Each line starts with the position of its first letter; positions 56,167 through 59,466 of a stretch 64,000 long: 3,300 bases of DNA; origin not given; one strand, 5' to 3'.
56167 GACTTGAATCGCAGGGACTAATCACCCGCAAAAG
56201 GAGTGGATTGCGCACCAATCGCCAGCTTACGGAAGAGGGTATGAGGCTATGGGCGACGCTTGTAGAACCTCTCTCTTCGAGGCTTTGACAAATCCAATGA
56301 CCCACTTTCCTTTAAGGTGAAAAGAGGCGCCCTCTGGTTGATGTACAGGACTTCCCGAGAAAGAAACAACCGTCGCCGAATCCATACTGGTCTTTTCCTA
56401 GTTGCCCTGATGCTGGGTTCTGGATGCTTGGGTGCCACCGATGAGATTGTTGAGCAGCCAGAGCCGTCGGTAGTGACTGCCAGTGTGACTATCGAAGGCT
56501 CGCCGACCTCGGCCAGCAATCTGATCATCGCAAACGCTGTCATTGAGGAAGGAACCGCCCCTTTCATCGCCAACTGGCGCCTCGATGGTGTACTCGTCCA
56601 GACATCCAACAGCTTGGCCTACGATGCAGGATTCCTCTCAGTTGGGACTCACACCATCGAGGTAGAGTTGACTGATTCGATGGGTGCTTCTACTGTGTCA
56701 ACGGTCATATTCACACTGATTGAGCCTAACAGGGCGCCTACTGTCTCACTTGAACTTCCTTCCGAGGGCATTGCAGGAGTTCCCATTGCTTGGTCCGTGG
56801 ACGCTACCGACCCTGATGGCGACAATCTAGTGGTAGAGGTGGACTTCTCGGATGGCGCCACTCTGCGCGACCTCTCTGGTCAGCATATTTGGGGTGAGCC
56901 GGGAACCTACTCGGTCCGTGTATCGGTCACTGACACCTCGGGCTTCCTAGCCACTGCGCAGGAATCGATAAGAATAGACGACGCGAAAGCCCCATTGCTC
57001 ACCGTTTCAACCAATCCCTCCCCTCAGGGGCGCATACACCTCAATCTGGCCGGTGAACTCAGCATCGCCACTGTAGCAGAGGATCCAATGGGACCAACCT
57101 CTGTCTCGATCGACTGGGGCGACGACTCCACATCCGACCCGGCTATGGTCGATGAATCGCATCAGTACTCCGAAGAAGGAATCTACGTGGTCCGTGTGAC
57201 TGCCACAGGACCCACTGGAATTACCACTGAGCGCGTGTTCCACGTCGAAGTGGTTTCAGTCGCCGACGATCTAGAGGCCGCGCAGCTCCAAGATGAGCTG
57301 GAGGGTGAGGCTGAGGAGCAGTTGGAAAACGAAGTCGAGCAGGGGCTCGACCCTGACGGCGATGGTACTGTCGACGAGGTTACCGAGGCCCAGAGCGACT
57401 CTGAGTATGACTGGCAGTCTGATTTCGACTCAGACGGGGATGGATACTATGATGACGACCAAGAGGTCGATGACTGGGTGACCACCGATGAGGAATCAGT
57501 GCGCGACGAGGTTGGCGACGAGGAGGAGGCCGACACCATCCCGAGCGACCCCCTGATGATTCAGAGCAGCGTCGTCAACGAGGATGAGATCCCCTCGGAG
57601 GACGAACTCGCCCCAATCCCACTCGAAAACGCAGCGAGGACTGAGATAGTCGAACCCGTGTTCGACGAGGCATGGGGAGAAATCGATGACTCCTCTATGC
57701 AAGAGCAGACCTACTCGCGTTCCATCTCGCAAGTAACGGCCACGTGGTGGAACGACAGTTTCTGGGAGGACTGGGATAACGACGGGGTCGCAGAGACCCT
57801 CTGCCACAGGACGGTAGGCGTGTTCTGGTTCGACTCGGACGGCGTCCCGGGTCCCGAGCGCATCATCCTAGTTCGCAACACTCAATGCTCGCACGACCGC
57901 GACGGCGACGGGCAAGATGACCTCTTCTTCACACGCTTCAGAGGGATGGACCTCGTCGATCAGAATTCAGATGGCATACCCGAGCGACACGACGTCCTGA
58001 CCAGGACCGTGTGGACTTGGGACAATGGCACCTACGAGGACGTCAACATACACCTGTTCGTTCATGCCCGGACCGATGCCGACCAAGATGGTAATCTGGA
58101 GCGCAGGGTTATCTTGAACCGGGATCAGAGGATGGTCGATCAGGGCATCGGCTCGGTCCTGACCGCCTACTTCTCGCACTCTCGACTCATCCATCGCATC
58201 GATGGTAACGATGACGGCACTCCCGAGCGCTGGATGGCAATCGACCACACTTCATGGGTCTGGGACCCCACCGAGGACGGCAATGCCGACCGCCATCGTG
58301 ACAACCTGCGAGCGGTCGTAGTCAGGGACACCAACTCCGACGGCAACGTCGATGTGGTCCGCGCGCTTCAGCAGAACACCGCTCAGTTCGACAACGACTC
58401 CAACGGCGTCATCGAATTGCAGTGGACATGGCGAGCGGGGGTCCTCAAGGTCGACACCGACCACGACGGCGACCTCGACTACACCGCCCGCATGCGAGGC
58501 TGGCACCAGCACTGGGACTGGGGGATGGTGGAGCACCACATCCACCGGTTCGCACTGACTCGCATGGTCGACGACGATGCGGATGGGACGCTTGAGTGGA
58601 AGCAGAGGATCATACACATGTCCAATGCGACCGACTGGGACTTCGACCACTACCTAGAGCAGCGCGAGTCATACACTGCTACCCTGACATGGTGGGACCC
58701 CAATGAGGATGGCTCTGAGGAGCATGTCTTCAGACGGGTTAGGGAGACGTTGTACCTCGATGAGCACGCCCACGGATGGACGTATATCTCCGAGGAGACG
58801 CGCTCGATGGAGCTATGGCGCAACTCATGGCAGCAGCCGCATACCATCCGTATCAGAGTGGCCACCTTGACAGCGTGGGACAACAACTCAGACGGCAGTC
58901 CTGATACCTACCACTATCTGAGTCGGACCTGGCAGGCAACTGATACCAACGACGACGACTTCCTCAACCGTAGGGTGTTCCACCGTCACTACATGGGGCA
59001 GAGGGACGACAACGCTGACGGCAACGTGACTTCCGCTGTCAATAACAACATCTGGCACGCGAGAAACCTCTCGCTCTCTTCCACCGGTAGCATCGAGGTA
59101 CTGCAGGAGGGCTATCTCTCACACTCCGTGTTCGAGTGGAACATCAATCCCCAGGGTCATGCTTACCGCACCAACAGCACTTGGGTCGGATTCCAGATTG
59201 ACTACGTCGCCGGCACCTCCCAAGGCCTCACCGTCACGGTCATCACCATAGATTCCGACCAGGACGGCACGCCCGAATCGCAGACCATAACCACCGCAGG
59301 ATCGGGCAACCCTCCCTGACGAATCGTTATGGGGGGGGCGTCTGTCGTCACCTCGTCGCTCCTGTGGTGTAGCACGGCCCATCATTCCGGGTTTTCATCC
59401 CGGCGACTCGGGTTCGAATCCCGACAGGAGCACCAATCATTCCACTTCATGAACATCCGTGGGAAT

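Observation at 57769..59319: Hidden 21-residue periodic calcium-blade beta-meander domain of about 25 units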

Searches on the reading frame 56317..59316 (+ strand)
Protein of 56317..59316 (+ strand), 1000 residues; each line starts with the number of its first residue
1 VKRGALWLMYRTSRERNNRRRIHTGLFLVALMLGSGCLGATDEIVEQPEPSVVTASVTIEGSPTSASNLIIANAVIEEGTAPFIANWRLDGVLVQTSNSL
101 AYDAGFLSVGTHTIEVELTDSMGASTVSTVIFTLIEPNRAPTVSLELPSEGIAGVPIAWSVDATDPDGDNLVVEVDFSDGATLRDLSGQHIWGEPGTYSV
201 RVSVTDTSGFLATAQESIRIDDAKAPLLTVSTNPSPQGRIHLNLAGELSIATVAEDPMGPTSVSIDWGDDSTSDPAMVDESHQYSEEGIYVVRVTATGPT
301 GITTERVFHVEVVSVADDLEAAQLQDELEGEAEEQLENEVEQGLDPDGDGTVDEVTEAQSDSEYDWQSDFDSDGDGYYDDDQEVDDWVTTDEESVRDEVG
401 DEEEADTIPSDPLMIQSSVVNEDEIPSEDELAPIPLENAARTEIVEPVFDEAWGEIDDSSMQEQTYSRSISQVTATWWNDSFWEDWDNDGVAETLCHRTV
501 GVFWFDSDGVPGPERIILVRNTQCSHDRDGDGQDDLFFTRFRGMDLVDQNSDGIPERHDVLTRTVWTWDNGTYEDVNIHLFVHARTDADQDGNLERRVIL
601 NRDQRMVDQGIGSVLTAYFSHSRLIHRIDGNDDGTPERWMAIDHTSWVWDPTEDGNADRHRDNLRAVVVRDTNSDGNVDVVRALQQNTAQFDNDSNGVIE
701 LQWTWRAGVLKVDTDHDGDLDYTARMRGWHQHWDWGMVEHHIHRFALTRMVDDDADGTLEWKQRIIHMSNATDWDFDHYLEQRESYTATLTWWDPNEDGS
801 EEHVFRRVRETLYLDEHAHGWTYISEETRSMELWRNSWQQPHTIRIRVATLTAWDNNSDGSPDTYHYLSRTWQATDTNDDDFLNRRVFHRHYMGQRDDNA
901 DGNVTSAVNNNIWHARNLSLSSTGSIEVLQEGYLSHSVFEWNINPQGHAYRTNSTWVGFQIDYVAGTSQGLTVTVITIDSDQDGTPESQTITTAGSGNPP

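Call 3: search_protein_families(library=pfam, proteins=[window:56317-59316:+], max_evalue=10)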
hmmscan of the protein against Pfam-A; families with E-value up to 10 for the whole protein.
window:56317-59316:+ (1000 aa): 3 families
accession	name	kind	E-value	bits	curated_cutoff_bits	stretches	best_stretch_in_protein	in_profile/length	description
PF18911.6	PKD_4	-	5.6e-18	65.2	27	2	138-213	1-77/85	PKD domain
PF00801.26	PKD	-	3.2e-13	49.9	23.5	3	161-209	23-70/80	PKD domain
PF05345.18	He_PIG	-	0.24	12.3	24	2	186-214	61-89/96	Putative Ig domain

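Call 4: search_protein_families(library=ncbifam, proteins=[window:56317-59316:+], max_evalue=10)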
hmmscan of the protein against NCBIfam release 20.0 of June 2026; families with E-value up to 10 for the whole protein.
window:56317-59316:+ (1000 aa): 2 families
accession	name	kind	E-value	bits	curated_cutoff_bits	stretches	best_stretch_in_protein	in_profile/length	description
NF058578.1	CPR_pilus_PamR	equivalog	1e-10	41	300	2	258-318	178-240/297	pilus system RbmA-like protein PamR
NF033932.1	LapB_rpt_80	domain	0.17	12.2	45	1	196-233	1-39/83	LapB repeat-containing protein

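Call 63: list_cluster_members(proteins=[window:56317-59316:+, P0005, P0008, P0009, P0016, P0017, P0018, P0019, P0020, P0098])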
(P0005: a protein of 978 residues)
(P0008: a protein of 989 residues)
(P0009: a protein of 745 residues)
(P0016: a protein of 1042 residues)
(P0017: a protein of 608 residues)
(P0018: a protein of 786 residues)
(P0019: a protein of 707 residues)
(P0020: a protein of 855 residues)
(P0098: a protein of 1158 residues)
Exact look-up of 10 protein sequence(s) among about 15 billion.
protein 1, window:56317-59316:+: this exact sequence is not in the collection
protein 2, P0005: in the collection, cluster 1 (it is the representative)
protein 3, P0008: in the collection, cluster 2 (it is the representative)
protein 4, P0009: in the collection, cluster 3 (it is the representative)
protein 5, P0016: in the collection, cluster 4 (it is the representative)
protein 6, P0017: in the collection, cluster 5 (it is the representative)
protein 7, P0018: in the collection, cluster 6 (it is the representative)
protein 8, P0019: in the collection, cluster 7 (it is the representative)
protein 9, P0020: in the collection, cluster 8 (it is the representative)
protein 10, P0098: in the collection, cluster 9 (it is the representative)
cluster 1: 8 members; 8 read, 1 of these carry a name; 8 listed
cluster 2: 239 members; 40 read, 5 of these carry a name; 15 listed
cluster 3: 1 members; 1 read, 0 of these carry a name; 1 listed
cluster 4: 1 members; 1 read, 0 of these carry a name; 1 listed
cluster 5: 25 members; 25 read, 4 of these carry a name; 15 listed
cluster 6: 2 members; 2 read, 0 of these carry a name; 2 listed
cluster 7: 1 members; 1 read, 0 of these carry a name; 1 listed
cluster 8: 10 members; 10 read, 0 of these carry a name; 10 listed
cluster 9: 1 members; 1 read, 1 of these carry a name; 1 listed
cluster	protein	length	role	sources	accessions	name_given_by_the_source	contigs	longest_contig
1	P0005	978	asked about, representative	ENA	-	-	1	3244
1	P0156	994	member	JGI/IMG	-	hypothetical protein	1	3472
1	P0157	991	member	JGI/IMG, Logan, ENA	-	-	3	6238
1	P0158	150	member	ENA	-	-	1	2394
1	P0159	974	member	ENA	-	-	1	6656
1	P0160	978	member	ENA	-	-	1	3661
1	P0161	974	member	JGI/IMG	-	-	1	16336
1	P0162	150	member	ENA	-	-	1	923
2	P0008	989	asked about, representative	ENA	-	-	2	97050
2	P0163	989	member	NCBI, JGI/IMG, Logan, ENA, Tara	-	hypothetical protein | strand:- start:51 stop:3020 length:2970 start_codon:yes stop_codon:yes gene_type:complete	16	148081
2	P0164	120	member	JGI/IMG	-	hypothetical protein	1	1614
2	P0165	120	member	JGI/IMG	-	hypothetical protein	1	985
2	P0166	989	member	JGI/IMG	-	hypothetical protein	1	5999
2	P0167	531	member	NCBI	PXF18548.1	MAG: hypothetical protein CXX73_04040, partial [Methanobacteriota archaeon]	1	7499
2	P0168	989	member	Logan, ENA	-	-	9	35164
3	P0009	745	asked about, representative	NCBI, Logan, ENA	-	-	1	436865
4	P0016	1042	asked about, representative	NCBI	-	-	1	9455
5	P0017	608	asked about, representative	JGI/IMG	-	-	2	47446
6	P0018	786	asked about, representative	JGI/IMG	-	-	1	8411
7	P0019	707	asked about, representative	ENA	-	-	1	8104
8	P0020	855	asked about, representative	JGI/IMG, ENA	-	-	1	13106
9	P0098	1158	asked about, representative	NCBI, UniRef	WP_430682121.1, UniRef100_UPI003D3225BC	FG-GAP-like repeat-containing protein [Maribacter aestuarii] | FG-GAP-like repeat-containing protein n=1 Tax=Maribacter aestuarii TaxID=1130723 ...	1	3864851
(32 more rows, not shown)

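Call 72: find_encoding_contigs(protein=P0161, flank=5000, max_places=1)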
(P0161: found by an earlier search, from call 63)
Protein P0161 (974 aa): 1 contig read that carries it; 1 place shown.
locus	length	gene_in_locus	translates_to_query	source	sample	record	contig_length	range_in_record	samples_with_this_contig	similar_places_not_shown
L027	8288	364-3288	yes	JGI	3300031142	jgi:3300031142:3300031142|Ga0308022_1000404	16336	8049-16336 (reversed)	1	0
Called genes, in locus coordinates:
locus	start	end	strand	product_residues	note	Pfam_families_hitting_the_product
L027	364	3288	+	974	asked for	PF00801:PKD (faint), PF18911:PKD_4 (faint)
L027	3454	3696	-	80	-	-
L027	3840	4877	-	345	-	-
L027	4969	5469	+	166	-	PF13905:Thioredoxin_8 (faint), PF13098:Thioredoxin_2 (weak)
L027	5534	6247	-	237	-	PF00588:SpoU_methylase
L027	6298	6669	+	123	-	PF00581:Rhodanese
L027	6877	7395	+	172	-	PF00827:Ribosomal_L15e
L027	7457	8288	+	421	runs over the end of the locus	PF02646:RmuC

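Call 73: find_encoding_contigs(protein=P0163, flank=5000, max_places=1)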
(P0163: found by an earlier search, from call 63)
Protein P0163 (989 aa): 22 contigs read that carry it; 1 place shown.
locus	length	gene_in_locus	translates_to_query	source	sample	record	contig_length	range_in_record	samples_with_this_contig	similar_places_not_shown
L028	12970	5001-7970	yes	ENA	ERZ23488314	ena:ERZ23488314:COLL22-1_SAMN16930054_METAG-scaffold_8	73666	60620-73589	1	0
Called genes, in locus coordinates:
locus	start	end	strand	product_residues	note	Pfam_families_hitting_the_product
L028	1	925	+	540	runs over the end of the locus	PF00149:Metallophos, PF04042:DNA_pol_E_B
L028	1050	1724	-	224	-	PF00702:Hydrolase, PF12710:HAD, PF13419:HAD_2 (faint)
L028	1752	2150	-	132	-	-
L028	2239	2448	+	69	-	PF02416:TatA_B_E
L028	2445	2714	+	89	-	-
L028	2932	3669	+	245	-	PF09335:VTT_dom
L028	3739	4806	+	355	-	PF24266:HTH_HVO_0163_N, PF01047:MarR (faint), PF01022:HTH_5 (weak), PF12802:MarR_2 (weak)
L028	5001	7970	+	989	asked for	PF00801:PKD (faint), PF18911:PKD_4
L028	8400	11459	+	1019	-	PF25390:WD40_RLD, PF25384:Alsin_RLD (faint), PF13540:RCC1_2 (weak), PF00415:RCC1, PF25390:WD40_RLD, PF00415:RCC1, PF13540:RCC1_2, PF07699:Ephrin_rec_like (weak)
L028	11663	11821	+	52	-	-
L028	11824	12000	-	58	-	-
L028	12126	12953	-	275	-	PF01636:APH (faint), PF01633:Choline_kinase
